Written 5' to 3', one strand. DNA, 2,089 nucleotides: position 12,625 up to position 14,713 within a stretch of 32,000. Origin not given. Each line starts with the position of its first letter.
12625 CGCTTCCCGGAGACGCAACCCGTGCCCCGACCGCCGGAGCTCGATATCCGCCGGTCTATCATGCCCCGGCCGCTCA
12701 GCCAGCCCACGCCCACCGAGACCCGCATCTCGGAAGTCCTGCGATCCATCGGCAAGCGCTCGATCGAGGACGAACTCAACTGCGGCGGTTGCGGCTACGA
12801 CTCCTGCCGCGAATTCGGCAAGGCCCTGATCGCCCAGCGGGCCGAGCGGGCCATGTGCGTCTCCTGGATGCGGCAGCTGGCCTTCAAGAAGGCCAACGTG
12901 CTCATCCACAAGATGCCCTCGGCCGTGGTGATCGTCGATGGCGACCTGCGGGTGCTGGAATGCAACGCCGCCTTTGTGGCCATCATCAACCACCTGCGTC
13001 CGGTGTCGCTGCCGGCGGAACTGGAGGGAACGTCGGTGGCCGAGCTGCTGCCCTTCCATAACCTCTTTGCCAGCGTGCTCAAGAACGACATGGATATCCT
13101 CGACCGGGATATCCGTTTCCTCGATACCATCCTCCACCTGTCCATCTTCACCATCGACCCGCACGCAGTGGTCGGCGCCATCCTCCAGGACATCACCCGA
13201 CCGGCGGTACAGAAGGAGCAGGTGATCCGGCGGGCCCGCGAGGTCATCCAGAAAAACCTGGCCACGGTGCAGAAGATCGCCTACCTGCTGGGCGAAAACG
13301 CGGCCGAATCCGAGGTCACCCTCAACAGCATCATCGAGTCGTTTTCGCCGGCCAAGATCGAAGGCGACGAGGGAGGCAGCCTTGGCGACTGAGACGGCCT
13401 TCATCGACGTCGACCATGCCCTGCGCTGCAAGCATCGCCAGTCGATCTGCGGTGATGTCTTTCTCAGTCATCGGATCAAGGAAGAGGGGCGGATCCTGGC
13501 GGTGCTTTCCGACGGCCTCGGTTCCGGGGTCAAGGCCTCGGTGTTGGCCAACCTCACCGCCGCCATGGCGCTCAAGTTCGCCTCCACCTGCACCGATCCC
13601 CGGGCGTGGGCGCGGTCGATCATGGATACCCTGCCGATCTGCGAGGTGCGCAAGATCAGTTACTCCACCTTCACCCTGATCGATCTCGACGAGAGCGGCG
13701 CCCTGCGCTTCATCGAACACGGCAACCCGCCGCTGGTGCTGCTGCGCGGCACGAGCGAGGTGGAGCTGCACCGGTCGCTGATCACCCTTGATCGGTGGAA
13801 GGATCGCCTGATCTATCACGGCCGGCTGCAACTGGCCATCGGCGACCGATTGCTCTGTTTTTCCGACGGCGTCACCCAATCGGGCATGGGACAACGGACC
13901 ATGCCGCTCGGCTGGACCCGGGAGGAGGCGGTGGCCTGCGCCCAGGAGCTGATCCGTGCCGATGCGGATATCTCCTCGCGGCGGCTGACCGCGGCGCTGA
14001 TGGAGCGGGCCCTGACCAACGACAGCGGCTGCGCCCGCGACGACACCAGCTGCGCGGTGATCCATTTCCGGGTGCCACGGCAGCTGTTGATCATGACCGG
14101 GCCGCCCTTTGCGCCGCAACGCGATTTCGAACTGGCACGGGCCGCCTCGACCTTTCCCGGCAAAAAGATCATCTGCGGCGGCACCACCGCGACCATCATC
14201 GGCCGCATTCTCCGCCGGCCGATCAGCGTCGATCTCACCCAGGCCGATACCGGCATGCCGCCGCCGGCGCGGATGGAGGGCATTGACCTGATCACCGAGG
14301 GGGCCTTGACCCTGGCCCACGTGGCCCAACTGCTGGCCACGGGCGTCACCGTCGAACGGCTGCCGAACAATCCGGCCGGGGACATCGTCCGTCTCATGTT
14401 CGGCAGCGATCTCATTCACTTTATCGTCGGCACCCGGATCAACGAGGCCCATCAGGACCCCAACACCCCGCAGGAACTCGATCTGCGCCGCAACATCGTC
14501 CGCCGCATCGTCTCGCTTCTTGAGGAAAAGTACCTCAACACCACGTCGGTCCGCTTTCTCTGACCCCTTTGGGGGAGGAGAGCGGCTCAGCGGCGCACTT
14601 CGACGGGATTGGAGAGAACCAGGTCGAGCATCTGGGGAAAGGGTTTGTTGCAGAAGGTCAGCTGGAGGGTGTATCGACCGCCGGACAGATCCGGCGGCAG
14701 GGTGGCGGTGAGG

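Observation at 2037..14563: One co-directional 12.5-kb array joins structural, maturation and two regulatory layers of an [FeFe]-hydrogenase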

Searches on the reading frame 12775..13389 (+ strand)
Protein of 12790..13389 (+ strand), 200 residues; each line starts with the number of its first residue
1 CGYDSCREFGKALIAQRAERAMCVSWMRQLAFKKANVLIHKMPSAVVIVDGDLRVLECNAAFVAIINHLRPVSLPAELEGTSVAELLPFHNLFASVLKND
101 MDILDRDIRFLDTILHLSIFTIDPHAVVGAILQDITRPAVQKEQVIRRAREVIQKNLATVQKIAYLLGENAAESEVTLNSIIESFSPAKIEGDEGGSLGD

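Call 63: search_protein_families(library=pfam, proteins=[window:12790-13389:+], max_evalue=10)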
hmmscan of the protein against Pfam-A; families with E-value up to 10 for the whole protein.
window:12790-13389:+ (200 aa): 9 families
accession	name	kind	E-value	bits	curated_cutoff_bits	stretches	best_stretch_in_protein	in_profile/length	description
PF08448.16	PAS_4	-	0.00014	22.5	23.1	1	41-88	3-45/110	PAS fold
PF04060.18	FeS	-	0.00023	21.2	23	1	1-24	9-32/33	Putative Fe-S cluster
PF00989.32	PAS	-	0.00081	19.8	22.6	1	37-70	5-38/113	PAS fold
PF13188.13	PAS_8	-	0.00088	19.5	21.8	1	38-67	6-35/65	PAS domain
PF13426.13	PAS_9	-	0.0026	18.5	27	1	43-136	1-102/103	PAS domain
PF12860.13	PAS_7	-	0.022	15.3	27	1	40-67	2-29/115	PAS fold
PF03167.25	UDG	-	0.079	13.5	24.3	1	91-189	34-120/141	Uracil DNA glycosylase superfamily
PF21896.2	Talin_IBS2B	-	0.081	13.3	27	1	139-184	58-103/118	Talin IBS2B domain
PF06236.17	MelC1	-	0.13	12.8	27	1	47-86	66-107/115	Tyrosinase co-factor MelC1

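Call 85: search_protein_families(library=pfam, alignment_id=A4, max_evalue=0.01)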
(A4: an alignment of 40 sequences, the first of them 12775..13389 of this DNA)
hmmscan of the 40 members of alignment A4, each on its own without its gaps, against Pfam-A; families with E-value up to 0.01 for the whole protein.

A. member 1, window:12775-13389:+ (205 aa): 5 families
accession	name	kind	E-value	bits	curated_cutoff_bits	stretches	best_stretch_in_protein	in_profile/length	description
PF04060.18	FeS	-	2.9e-08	33.7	23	1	1-29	4-32/33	Putative Fe-S cluster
PF08448.16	PAS_4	-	0.00015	22.4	23.1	0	46-93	3-45/110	PAS fold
PF00989.32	PAS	-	0.00086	19.7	22.6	1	42-75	5-38/113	PAS fold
PF13188.13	PAS_8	-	0.00093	19.5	21.8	1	43-72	6-35/65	PAS domain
PF13426.13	PAS_9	-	0.0028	18.3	27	0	48-141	1-102/103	PAS domain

B. families by the number of members that match (of 40 scanned): 7 families
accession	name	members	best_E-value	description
PF04060.18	FeS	40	1.6e-11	Putative Fe-S cluster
PF13188.13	PAS_8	35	1.2e-07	PAS domain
PF00989.32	PAS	29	3.7e-07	PAS fold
PF13426.13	PAS_9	23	2.7e-07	PAS domain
PF08448.16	PAS_4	19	3e-05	PAS fold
PF12860.13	PAS_7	11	0.0003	PAS fold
PF24675.1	NpmA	1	0.0027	16S rRNA (adenine(1408)-N(1))-methyltransferase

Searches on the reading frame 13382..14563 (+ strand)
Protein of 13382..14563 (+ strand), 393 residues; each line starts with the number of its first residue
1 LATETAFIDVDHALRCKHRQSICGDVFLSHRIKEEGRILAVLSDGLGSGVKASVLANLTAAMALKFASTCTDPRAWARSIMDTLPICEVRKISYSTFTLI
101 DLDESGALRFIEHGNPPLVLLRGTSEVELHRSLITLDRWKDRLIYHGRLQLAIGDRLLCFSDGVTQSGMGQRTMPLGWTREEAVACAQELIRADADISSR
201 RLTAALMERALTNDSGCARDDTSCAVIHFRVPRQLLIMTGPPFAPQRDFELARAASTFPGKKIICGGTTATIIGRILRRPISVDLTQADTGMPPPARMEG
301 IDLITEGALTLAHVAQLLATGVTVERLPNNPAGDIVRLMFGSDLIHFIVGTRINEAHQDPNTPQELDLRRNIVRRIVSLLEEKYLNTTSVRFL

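Call 5: search_protein_families(library=pfam, proteins=[window:13382-14563:+], max_evalue=0.001)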
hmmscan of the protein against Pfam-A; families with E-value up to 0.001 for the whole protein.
window:13382-14563:+ (393 aa): 1 family
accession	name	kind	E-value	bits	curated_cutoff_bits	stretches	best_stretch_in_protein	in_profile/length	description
PF07228.17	SpoIIE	-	2.9e-17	63.7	25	1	35-229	2-191/192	Stage II sporulation protein E (SpoIIE)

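Call 7: search_protein_families(library=ncbifam, proteins=[window:13382-14563:+], max_evalue=0.00001)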
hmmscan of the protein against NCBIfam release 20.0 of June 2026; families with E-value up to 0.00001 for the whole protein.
window:13382-14563:+ (393 aa): 1 family
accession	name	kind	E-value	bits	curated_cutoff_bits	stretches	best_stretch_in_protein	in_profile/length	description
TIGR02865.1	spore_II_E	equivalog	1.2e-09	36.9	490.8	1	15-226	559-760/764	stage II sporulation protein E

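Call 31: search_solved_structures(query=window:13382-14563:+, max_evalue=1)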
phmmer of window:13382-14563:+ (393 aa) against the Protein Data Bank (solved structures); distinct sequences matched with E-value up to 1: 6.
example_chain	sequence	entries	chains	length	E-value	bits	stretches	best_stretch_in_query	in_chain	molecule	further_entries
3t91_A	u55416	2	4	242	5.8e-07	32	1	36-225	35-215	Stage II sporulation protein E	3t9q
5mqh_A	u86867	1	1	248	1.5e-06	30.7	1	38-225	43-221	Serine phosphatase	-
5ucg_A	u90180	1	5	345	2e-06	30.3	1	36-176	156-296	Stage II sporulation protein E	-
3pu9_A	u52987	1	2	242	0.00049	22.4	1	35-231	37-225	Protein serine/threonine phosphatase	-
6c8r_A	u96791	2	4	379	0.2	13.8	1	312-355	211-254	Loganic acid O-methyltransferase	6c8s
3zt9_A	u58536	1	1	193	0.82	11.8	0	13-61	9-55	Stage II sporulation protein E (SpoIIE)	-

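Call 104: search_solved_structures(query=window:13382-14563:+, max_evalue=0.001, show_alignments=3)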
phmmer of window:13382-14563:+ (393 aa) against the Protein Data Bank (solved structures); distinct sequences matched with E-value up to 0.001: 4.
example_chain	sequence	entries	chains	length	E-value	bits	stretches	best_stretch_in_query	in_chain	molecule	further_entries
3t91_A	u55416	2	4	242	5.8e-07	32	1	36-225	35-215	Stage II sporulation protein E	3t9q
5mqh_A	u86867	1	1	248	1.5e-06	30.7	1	38-225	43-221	Serine phosphatase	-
5ucg_A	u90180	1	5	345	2e-06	30.3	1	36-176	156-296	Stage II sporulation protein E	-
3pu9_A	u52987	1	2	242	0.00049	22.4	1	35-231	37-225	Protein serine/threonine phosphatase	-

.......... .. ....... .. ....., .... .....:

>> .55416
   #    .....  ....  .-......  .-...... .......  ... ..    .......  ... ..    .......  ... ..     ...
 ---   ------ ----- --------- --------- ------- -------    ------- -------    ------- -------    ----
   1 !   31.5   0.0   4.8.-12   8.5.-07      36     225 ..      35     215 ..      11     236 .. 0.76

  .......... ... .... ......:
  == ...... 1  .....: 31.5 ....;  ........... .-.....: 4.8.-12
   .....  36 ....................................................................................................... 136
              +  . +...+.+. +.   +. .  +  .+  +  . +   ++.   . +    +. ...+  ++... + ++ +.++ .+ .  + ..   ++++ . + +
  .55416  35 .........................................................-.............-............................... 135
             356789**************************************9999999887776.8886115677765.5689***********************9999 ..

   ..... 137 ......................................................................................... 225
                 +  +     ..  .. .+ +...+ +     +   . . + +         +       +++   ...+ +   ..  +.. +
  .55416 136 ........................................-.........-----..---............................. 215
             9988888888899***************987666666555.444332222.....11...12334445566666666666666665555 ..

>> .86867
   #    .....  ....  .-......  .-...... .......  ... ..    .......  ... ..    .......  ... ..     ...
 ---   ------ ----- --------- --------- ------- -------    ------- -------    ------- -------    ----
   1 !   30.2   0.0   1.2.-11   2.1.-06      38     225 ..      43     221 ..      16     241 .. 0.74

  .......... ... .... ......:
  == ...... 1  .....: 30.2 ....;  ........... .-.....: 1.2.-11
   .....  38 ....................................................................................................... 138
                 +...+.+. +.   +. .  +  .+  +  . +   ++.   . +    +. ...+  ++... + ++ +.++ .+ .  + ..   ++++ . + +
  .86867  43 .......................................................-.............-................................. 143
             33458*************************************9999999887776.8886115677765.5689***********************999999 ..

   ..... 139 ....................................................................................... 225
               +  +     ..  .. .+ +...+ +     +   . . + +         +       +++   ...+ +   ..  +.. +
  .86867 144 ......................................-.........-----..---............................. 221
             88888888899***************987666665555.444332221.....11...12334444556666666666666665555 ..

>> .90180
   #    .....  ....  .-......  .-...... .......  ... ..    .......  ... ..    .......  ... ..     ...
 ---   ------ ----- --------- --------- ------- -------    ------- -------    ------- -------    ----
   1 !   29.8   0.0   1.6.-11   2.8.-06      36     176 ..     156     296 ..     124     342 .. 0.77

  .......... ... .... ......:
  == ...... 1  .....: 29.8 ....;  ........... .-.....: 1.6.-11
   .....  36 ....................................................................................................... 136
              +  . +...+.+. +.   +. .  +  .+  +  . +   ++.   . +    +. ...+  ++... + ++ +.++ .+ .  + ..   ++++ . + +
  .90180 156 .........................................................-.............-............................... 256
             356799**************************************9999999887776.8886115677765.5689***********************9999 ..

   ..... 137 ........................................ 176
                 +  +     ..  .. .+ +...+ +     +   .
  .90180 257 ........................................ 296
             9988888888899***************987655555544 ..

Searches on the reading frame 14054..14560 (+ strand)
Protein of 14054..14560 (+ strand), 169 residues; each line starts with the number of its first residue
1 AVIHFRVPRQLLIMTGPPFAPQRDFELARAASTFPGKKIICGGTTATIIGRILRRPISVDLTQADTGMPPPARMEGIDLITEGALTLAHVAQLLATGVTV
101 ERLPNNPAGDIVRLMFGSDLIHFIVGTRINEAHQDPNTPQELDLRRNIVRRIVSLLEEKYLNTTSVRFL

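Call 32: find_homologous_proteins(query=window:14054-14560:+, max_evalue=0.001)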
Query window:14054-14560:+ (169 aa): 301 proteins with E <= 0.001 among 439 candidates; the best 120 are listed.
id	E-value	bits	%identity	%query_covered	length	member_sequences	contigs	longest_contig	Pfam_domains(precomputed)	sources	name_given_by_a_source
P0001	4.0e-94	331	89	100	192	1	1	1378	-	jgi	jgi:hypothetical protein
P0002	5.0e-87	308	90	92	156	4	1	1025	-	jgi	jgi:hypothetical protein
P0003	1.2e-58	215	59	100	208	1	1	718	-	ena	-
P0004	5.5e-58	213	62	97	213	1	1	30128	-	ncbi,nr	ncbi:MAG TPA: stage II sporulation protein E, partial [Myxococcales bacterium]|nr:stage II sporulati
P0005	7.3e-58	213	57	100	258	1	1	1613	-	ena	-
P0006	3.6e-57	211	58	99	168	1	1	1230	-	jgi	jgi:hypothetical protein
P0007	3.9e-57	210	59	100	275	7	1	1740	-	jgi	jgi:hypothetical protein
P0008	9.0e-57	209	57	100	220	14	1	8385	-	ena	-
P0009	1.4e-56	209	56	100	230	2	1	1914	-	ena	-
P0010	2.1e-56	208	85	67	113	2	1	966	-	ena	-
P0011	2.3e-56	208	59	100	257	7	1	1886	-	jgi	jgi:hypothetical protein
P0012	4.6e-56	207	56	99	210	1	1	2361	-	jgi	jgi:hypothetical protein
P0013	5.3e-56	207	57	100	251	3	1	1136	-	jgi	-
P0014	6.3e-56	207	56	100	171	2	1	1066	-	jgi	jgi:hypothetical protein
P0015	7.6e-56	206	58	99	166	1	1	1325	-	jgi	jgi:hypothetical protein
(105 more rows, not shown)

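Call 42: predict_structure(alignment_id=A1)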
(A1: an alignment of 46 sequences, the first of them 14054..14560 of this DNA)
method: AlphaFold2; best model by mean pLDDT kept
length: 169 residues; sequences in the alignment: 46
mean_pLDDT: 89.5   pTM: 0.86
mean pLDDT of the five models: 89.5, 89.3, 89.2, 88.6, 88.0
residues with pLDDT >= 90: 125; 70-90: 26; 50-70: 15; < 50: 3
segments of 3 or more residues with pLDDT < 50: none
pLDDT, mean of each block of 10 residues (from residue 1): 76 93 94 97 96 96 81 96 94 94 94 97 86 51 83 97 94
secondary structure, 60 per line:
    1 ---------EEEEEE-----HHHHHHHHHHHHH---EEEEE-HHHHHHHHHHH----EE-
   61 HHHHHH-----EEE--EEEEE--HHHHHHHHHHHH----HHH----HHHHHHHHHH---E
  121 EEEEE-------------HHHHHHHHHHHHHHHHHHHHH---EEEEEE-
elements in order: E10-15 H21-33 E37-41 H43-53 H61-66 E72-74 E77-81 H84-95 H107-116 E120-125 H139-159 E163-168

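Call 46: fold_search(model_id=the predicted structure, library=pdb)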
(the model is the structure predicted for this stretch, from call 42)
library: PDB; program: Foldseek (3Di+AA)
matches with E <= 10: 1320; with E <= 0.001: 0
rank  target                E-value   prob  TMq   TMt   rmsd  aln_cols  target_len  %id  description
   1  3rag_A                2.3e-03  0.69  0.32  0.25  12.0       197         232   20  Crystal Structure of Uncharacterized protein Aaci_0196 from Alicyclobacillus acidocaldarius subsp. acidocaldarius DSM  (released 2011-09-14)
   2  3rag_B                3.1e-03  0.60  0.31  0.26  12.1       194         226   18  Crystal Structure of Uncharacterized protein Aaci_0196 from Alicyclobacillus acidocaldarius subsp. acidocaldarius DSM  (released 2011-09-14)
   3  1vmd_A                5.6e-03  0.99  0.38  0.41   5.4       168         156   11  Crystal structure of Methylglyoxal synthase (TM1185) from Thermotoga maritima at 2.06 A resolution (released 2004-09-28)
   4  2ejb                  6.4e-03  0.75  0.34  0.33   8.0       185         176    8  Crystal Structure Of Phenylacrylic Acid Decarboxylase from Aquifex aeolicus (released 2008-03-18)
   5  6f2c_I                1.5e-02  0.95  0.38  0.49   5.4       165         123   10  Methylglyoxal synthase MgsA from Bacillus subtilis (released 2018-03-07)
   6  6y3a                  1.5e-02  0.66  0.37  0.18   9.6       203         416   10  Structure of Plasmodium vivax phosphoglycerate kinase (released 2020-02-26)
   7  1wo8_A                1.6e-02  0.96  0.40  0.50   5.1       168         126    8  Crystal structure of methylglyoxal synthase from Thermus thermophilus HB8 (released 2005-08-23)
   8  1sbz_B                1.6e-02  0.30  0.24  0.24  11.8       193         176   12  Crystal Structure of dodecameric FMN-dependent Ubix-like Decarboxylase from Escherichia coli O157:H7 (released 2004-10-26)
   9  7la1_B                2.0e-02  0.66  0.36  0.18   9.3       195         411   12  Crystal structure of phosphoglycerate kinase from Mycobacterium avium (released 2021-03-03)
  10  8u2v_B                2.1e-02  0.96  0.41  0.51   5.1       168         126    9  Crystal Structure of methylglyoxal synthase from Borrelia burgdorferi (released 2023-09-13)
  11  3zzm_A                2.3e-02  0.69  0.38  0.16   8.9       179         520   15  Crystal structure of Mycobacterium tuberculosis PurH with a novel bound nucleotide CFAIR, at 2.2 A resolution. (released 2011-09-28)
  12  1sbz_D                2.4e-02  0.23  0.25  0.23  11.7       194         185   12  Crystal Structure of dodecameric FMN-dependent Ubix-like Decarboxylase from Escherichia coli O157:H7 (released 2004-10-26)
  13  8gyk_B                2.6e-02  0.47  0.29  0.20   8.0       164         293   15  CryoEM structure of the RAD51_ADP filament (released 2023-08-30)
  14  8u2v_A                4.6e-02  0.91  0.41  0.52   5.1       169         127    8  Crystal Structure of methylglyoxal synthase from Borrelia burgdorferi (released 2023-09-13)
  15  6k8v_A                4.6e-02  0.35  0.34  0.15  12.6       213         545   10  Crystal structure of N-domain of baterial malonyl-CoA reductase (released 2020-03-18)
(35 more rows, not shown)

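Call 63: search_protein_families(library=pfam, proteins=[window:14054-14560:+], max_evalue=10)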
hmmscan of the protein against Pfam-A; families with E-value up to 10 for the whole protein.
window:14054-14560:+ (169 aa): 0 families

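Call 81: search_protein_representatives(alignment_id=A1)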
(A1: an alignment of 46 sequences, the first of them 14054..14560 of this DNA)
Query: 46 sequences, 182 profile positions. Proteins with E-value up to 0.001 (for the whole library): 1114; up to 1e-10: 819; up to 1e-30: 214. The best 150 are listed.
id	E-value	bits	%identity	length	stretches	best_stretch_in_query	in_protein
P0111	2.3e-77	275.3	-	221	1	2-182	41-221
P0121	5.1e-74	264.4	-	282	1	2-182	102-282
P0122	4.3e-73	261.4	-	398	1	3-182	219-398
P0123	3.6e-72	258.4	-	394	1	2-182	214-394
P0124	9.3e-72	257.1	-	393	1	6-182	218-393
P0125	2.0e-71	256.0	-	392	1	4-182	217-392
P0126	3.8e-71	255.1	-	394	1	3-182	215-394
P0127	4.8e-71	254.8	-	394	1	3-182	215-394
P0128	1.0e-70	253.7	-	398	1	3-182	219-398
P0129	3.2e-70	252.1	-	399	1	2-182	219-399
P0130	6.5e-70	251.1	-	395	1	2-182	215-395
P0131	2.2e-69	249.4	-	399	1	2-182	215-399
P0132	3.1e-69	248.9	-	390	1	5-182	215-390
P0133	7.0e-69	247.7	-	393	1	2-182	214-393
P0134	2.2e-68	246.1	-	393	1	5-182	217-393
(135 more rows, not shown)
